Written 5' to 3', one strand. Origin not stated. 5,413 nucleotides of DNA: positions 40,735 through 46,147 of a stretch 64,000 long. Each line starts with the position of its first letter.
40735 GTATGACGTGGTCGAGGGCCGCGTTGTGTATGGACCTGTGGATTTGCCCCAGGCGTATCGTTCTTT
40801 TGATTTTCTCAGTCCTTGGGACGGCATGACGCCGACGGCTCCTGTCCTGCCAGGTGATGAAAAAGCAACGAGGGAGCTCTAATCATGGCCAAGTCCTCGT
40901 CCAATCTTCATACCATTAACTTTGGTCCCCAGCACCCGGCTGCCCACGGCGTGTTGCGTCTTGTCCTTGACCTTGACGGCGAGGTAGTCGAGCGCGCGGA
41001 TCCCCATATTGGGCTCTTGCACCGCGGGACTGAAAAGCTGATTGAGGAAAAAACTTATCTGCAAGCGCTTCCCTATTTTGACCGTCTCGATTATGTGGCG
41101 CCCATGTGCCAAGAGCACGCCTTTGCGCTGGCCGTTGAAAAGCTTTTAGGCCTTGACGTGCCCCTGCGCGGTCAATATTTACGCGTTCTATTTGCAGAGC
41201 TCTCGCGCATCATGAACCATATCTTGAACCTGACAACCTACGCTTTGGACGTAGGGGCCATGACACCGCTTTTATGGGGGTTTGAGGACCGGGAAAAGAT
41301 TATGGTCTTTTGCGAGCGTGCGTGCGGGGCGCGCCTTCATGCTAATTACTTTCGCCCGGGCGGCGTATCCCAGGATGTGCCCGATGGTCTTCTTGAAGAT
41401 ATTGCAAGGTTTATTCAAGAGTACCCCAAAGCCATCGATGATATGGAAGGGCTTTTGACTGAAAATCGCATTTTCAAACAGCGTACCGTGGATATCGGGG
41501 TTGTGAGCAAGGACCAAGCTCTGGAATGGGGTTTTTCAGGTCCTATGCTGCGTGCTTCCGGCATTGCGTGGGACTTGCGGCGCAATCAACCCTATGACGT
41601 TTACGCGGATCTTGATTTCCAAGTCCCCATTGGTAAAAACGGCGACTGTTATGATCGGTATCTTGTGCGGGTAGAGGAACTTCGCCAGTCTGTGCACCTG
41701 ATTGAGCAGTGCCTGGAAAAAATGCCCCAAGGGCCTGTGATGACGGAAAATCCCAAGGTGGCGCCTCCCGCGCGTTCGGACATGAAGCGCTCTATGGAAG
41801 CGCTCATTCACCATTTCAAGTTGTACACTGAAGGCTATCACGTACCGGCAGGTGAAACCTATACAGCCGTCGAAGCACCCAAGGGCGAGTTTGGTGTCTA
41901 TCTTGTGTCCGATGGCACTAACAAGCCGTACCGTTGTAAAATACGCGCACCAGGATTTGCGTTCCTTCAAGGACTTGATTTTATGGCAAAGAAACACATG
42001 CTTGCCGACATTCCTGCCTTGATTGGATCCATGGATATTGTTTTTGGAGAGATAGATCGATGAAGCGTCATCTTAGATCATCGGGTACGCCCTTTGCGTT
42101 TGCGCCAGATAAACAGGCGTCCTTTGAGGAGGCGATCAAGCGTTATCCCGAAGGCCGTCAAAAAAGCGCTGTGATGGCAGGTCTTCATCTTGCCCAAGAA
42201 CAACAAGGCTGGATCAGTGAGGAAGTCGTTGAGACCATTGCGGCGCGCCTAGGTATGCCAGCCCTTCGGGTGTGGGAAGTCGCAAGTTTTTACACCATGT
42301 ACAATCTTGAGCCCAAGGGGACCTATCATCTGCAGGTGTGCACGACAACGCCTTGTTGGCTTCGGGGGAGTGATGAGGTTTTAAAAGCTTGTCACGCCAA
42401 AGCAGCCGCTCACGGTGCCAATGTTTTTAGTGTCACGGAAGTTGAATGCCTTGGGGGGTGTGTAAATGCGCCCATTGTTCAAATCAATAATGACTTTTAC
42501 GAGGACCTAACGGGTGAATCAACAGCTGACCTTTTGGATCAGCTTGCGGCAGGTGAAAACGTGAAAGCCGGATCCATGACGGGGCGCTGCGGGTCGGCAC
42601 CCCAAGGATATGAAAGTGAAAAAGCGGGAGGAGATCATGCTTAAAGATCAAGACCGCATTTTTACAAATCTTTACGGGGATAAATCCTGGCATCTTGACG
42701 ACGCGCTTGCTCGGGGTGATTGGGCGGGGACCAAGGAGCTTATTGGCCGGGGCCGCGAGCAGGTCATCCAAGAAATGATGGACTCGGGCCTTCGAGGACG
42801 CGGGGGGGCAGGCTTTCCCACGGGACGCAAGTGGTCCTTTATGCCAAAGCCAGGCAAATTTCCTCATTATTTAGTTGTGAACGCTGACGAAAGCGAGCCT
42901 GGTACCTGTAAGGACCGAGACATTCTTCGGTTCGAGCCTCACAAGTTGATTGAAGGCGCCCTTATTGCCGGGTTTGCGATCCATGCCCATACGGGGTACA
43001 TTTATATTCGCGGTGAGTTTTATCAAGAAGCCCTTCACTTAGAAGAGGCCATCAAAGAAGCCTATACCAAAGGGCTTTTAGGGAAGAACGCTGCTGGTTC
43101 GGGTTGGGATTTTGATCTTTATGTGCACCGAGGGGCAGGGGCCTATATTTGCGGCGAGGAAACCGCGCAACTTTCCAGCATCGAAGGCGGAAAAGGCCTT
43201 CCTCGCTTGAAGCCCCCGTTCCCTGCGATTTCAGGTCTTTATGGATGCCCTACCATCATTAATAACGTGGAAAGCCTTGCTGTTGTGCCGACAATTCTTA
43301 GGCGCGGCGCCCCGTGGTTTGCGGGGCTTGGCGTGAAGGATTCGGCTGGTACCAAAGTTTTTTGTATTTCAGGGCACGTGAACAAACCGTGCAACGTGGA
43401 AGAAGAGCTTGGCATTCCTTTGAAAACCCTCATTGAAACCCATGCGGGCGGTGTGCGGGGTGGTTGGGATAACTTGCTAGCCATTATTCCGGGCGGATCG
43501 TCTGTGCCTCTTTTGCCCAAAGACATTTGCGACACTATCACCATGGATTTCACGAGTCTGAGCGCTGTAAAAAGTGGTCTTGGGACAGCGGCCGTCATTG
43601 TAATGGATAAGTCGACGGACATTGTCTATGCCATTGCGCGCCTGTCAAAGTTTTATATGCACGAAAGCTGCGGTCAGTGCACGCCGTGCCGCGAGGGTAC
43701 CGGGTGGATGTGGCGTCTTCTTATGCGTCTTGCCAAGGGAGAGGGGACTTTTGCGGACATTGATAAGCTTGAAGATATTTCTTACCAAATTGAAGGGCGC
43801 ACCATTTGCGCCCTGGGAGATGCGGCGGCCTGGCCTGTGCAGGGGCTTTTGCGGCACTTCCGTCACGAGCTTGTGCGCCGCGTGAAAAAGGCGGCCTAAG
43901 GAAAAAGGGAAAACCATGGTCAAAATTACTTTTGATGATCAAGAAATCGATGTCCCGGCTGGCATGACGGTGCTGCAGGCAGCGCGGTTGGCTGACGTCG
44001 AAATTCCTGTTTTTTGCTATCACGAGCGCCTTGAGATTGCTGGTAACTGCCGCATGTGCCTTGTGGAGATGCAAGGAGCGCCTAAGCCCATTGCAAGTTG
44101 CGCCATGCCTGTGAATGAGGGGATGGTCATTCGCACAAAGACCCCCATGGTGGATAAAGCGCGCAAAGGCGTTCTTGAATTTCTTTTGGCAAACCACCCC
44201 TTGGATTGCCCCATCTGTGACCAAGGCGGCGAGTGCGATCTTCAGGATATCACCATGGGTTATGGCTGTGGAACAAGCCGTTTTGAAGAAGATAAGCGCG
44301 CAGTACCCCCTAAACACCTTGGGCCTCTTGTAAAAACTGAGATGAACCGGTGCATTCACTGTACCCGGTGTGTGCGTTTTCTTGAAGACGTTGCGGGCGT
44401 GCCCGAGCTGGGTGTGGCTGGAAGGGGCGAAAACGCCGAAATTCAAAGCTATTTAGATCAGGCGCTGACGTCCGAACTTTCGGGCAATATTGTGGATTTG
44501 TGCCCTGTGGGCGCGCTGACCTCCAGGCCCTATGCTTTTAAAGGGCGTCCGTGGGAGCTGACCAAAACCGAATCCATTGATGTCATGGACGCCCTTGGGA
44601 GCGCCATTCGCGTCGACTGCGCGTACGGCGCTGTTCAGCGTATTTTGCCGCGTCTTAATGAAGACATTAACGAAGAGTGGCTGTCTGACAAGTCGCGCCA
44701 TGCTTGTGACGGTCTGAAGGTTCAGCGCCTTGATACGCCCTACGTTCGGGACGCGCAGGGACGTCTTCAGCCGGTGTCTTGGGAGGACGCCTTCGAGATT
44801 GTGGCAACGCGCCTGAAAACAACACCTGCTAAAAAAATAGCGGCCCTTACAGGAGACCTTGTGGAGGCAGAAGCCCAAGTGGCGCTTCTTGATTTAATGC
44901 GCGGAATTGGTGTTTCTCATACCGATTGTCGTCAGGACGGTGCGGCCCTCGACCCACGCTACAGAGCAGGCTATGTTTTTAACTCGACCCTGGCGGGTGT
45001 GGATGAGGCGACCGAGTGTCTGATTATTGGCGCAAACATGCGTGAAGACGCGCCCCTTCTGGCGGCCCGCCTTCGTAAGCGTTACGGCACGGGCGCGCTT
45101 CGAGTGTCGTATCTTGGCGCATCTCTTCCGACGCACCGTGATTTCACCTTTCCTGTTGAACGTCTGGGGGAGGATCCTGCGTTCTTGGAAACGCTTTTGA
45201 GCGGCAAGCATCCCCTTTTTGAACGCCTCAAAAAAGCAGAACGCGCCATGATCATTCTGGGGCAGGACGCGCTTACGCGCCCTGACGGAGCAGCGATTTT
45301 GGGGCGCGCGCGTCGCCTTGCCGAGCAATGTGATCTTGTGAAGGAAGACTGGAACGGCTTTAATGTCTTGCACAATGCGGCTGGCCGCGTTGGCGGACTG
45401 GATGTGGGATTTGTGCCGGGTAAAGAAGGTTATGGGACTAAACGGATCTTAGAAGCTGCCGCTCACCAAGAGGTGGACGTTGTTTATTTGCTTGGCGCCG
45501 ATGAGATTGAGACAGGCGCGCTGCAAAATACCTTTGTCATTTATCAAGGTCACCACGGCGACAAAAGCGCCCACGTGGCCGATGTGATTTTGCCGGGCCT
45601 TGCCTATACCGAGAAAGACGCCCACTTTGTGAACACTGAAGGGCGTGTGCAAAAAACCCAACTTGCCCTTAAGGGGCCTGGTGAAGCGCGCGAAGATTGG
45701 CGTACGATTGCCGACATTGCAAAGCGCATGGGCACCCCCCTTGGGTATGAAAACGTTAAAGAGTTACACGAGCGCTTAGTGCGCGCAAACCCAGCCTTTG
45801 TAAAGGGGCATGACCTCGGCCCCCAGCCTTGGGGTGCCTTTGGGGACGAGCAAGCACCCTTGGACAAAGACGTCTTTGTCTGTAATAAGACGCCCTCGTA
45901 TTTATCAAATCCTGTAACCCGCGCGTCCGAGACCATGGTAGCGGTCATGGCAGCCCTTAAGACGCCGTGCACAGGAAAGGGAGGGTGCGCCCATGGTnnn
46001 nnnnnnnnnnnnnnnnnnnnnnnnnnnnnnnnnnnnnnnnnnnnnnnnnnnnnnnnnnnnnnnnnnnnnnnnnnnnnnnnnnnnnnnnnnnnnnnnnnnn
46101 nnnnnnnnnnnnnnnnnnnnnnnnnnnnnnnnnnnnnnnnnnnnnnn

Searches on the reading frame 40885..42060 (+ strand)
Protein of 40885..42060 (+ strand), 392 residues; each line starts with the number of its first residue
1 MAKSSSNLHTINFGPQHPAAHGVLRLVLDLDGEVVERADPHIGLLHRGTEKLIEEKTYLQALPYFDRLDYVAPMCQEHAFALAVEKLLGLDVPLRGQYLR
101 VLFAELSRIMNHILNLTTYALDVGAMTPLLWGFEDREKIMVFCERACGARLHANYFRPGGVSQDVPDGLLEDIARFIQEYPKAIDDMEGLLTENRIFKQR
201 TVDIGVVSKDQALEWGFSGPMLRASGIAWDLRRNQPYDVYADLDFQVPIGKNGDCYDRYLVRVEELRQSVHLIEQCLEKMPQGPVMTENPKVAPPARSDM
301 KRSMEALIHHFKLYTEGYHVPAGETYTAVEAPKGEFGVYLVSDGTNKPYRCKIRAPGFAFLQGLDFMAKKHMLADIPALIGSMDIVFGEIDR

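Call 50: search_protein_families(library=pfam, proteins=[window:40885-42060:+], max_evalue=0.001)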
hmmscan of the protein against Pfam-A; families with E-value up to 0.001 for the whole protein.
window:40885-42060:+ (392 aa): 1 family
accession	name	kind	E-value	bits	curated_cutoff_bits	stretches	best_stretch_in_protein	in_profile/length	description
PF00346.24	Complex1_49kDa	-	6.8e-128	425.9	24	1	122-392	1-271/271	Respiratory-chain NADH dehydrogenase, 49 Kd subunit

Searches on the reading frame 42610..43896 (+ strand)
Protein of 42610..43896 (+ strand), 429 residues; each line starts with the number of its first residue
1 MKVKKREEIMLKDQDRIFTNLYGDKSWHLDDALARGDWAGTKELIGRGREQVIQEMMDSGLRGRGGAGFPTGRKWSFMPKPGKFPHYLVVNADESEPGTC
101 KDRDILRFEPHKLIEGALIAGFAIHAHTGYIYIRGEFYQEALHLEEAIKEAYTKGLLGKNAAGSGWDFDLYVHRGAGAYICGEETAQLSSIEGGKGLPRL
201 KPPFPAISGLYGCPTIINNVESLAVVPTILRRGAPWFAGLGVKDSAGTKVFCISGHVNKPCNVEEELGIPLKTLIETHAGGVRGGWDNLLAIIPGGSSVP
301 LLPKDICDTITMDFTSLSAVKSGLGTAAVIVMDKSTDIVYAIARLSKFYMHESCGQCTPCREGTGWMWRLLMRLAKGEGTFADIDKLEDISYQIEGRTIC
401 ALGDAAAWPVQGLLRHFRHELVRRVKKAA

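Call 50: search_protein_families(library=pfam, proteins=[window:42610-43896:+], max_evalue=0.001)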
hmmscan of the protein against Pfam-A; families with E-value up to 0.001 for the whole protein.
window:42610-43896:+ (429 aa): 4 families
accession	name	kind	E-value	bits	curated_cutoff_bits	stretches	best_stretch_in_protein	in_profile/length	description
PF01512.22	Complex1_51K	-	1e-44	152.5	31.2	1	58-227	3-149/150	Nuo51 FMN-binding domain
PF10589.14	NADH_4Fe-4S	-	2.5e-33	114.3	23.5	1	342-422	3-83/85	NADH-ubiquinone oxidoreductase-F iron-sulfur binding region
PF22461.2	SLBB_2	-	1.7e-15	57.3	27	1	249-331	1-79/79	SLBB domain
PF10531.15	SLBB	-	9.3e-07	29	27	1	250-299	1-52/55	SLBB domain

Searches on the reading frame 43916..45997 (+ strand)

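Call 50: search_protein_families(library=pfam, proteins=[window:43916-45997:+], max_evalue=0.001)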
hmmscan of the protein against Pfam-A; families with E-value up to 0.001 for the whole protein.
window:43916-45997:+ (694 aa): 6 families
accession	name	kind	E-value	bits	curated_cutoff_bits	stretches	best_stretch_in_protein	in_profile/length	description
PF00384.28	Molybdopterin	-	9.1e-91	304.9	24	1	271-604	1-353/353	Molybdopterin oxidoreductase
PF22117.2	Fer4_Nqo3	-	7.2e-34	116.2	27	1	136-202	1-67/67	NADH-quinone oxidoreductase subunit 3, ferredoxin-like domain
PF22151.2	Fer4_NDSU1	-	2e-24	85.3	23.8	1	216-265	2-51/51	NADH-ubiquinone oxidoreductase NDSU1/NuoG-like, 4Fe-4S domain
PF13510.11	Fer2_4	-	2.8e-20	72.6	22.8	1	1-76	3-81/82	2Fe-2S iron-sulfur cluster binding domain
PF10588.14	NADH-G_4Fe-4S_3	-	1e-17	63.8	27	1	83-122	1-40/40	NADH-ubiquinone oxidoreductase-G iron-sulfur binding region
PF00111.32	Fer2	-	6.3e-08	32.9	21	1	8-53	7-48/77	2Fe-2S iron-sulfur cluster binding domain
